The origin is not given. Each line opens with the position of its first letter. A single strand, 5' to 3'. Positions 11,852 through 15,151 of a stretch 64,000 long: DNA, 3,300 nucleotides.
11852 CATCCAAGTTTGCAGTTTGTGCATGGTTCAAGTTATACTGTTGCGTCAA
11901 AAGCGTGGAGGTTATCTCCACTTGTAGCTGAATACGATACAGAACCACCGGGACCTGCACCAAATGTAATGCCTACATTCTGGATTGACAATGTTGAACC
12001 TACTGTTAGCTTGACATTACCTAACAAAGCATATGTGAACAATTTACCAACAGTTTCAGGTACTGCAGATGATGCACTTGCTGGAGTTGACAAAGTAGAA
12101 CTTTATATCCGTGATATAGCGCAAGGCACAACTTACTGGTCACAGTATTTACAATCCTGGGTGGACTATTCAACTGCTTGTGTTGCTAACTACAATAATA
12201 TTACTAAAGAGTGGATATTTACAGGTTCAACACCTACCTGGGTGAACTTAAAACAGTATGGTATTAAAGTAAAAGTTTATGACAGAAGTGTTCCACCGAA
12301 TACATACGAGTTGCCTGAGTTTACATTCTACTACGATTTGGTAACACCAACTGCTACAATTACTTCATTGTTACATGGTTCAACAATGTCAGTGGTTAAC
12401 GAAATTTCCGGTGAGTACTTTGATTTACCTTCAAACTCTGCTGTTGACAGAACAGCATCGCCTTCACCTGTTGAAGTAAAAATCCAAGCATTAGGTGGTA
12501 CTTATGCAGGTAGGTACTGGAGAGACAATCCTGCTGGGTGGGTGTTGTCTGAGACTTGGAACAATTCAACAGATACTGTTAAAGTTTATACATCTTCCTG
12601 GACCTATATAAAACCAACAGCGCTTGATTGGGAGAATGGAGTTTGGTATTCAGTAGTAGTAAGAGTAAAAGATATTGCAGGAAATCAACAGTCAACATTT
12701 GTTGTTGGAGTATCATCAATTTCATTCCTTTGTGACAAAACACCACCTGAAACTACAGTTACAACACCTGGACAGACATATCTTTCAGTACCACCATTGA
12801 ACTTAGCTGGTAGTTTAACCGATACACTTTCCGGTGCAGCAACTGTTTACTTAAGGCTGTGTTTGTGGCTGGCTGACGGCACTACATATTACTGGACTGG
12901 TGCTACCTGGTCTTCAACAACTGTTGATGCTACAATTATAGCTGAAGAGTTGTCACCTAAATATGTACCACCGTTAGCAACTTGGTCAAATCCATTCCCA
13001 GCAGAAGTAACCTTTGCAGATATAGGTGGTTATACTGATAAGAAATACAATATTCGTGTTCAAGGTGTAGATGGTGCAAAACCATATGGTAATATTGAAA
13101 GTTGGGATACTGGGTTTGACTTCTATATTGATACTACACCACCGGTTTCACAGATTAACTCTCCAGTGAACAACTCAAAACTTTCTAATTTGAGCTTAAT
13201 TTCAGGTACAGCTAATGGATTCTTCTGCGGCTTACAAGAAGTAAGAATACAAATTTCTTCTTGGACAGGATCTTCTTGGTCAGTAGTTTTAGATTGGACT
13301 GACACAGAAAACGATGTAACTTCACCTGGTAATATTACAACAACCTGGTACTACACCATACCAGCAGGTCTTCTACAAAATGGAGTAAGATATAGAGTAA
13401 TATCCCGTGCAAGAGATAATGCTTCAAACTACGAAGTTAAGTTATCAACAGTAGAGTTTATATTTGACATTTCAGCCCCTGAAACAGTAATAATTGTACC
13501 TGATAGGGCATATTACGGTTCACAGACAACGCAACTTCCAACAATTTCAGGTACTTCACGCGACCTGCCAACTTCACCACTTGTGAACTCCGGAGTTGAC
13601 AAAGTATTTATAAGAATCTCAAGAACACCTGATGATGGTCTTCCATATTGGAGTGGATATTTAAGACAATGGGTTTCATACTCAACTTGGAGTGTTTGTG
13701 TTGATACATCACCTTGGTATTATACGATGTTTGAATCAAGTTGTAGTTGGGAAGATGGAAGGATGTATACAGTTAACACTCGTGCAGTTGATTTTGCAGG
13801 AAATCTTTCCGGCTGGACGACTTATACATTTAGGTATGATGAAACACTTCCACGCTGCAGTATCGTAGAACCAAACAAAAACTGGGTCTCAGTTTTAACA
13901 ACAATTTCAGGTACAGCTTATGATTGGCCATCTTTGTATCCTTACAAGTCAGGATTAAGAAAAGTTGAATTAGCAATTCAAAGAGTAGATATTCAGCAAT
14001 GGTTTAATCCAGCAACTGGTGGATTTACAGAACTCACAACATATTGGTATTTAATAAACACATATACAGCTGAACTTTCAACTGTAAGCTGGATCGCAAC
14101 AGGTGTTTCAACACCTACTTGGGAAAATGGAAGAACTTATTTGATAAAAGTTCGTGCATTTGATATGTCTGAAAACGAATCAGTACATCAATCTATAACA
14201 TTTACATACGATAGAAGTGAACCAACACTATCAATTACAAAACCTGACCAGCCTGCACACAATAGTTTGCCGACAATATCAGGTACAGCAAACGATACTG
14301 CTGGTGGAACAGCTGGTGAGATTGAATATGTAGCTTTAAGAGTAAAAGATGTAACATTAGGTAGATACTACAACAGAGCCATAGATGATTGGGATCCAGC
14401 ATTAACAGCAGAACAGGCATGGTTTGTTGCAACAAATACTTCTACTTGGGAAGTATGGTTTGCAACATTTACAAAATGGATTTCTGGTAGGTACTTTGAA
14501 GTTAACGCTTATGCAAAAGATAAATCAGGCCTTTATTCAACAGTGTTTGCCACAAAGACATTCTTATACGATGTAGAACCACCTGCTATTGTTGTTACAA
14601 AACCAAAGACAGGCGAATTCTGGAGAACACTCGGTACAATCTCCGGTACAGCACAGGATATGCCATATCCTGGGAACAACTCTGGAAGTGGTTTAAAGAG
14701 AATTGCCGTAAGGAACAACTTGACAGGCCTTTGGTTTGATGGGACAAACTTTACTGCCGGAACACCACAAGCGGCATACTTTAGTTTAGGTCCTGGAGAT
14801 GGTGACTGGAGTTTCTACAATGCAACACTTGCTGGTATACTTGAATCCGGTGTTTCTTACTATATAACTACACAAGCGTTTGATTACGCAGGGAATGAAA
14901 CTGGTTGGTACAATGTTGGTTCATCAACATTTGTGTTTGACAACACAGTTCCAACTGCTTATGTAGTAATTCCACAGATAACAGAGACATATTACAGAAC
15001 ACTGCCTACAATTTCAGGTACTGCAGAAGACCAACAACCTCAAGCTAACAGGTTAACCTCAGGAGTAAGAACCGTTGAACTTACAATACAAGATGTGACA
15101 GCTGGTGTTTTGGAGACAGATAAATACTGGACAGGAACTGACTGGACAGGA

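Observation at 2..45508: Giant (>15,168-aa) multi-zone surface protein gene occupying 71% of the window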

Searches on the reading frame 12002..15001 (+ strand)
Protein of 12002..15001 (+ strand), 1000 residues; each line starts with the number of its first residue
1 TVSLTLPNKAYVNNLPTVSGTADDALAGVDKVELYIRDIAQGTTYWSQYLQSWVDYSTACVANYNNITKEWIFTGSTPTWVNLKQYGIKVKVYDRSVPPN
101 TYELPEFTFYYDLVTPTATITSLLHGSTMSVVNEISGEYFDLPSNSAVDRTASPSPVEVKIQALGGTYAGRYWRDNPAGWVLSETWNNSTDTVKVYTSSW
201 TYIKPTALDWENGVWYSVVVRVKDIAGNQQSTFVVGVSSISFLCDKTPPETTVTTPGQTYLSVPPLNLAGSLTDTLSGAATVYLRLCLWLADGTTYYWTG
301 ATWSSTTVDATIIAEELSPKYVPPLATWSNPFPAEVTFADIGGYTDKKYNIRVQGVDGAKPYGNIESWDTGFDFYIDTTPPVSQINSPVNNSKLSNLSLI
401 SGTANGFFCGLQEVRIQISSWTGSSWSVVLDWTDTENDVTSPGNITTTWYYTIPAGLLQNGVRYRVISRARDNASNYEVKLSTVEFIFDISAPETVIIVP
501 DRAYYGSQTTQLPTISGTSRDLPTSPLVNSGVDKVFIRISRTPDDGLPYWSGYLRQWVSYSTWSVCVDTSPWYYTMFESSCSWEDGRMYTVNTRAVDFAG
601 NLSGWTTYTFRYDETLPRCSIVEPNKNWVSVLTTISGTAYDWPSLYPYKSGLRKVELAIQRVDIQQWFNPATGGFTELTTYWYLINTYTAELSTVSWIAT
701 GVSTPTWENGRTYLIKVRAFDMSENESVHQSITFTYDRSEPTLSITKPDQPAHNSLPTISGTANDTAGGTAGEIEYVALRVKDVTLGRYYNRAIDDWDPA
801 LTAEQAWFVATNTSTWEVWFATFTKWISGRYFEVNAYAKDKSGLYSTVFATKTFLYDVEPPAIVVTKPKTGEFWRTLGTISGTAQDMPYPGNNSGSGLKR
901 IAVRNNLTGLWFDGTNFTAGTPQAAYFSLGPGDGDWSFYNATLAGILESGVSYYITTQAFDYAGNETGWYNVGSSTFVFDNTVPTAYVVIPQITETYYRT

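Call 5: search_protein_families(library=pfam, proteins=[window:12002-15001:+], max_evalue=0.01)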
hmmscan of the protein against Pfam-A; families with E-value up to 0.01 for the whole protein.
window:12002-15001:+ (1000 aa): 2 families
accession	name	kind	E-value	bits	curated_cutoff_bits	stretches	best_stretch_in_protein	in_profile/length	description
PF19077.6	Big_13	-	0.0014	19.5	27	0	189-232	53-93/102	Bacterial Ig-like domain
PF12245.14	Big_3_2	-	0.0089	16.7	23.3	0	588-614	96-122/122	Bacterial Ig-like domain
